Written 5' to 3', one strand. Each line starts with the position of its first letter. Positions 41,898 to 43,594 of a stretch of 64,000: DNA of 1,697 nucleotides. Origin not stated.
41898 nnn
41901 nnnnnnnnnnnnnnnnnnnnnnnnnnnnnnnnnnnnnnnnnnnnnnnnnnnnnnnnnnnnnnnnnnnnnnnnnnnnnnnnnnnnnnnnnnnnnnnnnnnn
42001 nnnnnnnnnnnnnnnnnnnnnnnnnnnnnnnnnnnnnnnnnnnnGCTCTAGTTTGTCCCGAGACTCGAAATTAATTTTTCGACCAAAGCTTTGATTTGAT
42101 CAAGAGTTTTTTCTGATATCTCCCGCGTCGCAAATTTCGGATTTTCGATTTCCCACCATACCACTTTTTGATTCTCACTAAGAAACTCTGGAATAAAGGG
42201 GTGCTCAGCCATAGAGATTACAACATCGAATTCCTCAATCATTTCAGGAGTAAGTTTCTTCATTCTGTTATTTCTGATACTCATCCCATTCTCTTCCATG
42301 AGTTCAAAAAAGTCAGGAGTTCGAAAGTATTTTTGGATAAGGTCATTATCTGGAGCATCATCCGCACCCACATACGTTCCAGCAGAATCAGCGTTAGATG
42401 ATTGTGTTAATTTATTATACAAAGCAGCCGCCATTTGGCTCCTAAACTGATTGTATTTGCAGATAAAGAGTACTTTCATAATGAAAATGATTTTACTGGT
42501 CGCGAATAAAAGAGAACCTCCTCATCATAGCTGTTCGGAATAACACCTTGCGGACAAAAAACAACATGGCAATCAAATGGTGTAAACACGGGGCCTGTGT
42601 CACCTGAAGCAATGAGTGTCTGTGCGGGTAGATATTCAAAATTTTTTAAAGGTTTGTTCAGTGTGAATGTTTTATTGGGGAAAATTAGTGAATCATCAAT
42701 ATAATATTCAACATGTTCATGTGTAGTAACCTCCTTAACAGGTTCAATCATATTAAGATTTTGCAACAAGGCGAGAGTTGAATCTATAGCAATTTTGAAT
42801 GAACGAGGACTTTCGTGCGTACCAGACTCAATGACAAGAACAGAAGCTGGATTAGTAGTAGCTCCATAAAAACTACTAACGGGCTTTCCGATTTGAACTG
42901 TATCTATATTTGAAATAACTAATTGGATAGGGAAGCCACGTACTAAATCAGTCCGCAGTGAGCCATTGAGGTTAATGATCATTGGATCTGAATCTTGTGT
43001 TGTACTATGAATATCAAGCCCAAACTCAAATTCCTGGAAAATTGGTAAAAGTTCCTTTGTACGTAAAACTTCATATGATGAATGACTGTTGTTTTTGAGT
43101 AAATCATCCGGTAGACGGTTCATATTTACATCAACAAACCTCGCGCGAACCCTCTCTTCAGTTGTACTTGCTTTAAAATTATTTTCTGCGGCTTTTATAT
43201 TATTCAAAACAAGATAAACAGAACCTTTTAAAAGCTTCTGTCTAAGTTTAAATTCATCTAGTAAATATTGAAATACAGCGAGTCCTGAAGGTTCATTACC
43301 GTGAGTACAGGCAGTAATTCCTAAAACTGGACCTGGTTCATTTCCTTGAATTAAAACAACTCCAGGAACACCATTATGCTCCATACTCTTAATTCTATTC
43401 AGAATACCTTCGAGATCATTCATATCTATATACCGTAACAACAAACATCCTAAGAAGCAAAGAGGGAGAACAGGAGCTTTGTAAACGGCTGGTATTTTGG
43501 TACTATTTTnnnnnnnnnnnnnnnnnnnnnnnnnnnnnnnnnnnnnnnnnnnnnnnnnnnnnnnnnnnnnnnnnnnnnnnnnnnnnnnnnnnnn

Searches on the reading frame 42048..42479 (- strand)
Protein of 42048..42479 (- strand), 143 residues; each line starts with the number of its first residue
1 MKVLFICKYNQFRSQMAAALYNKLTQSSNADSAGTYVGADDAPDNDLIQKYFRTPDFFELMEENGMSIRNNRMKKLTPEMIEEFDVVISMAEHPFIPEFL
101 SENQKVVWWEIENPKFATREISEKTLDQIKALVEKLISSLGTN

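Call 5: search_protein_families(library=pfam, proteins=[window:42048-42479:-], max_evalue=0.01)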
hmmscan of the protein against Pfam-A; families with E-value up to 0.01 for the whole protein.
window:42048-42479:- (143 aa): 1 family
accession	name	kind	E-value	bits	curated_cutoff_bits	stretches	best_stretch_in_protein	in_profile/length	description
PF01451.26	LMWPc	-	6.7e-13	49.5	23.2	1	3-136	1-143/144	Low molecular weight phosphotyrosine protein phosphatase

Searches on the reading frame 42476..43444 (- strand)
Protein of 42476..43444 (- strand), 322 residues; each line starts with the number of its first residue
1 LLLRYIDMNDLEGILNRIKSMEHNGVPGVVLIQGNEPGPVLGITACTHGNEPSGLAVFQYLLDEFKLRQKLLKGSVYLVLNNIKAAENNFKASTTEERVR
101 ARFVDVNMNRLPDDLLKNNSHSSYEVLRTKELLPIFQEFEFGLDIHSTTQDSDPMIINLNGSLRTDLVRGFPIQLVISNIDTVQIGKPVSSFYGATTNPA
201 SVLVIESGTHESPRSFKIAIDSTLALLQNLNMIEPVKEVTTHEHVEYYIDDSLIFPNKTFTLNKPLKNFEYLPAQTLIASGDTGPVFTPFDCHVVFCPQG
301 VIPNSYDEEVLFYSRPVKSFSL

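Call 5: search_protein_families(library=pfam, proteins=[window:42476-43444:-], max_evalue=0.01)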
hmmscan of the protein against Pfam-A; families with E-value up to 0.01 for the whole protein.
window:42476-43444:- (322 aa): 1 family
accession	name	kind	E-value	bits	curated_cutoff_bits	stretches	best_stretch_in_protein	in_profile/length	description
PF24827.1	AstE_AspA_cat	-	2e-12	47.5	25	1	37-157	1-115/192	Succinylglutamate desuccinylase/Aspartoacylase catalytic domain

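Call 13: find_encoding_contigs(protein=window:42476-43444:-, flank=6000, max_places=10)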
Protein window:42476-43444:- (322 aa): no gene with exactly this product is on record in the collection.

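Call 46: find_encoding_contigs(protein=window:42476-43423:-, flank=3000, max_places=8)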
Protein window:42476-43423:- (315 aa): no gene with exactly this product is on record in the collection.
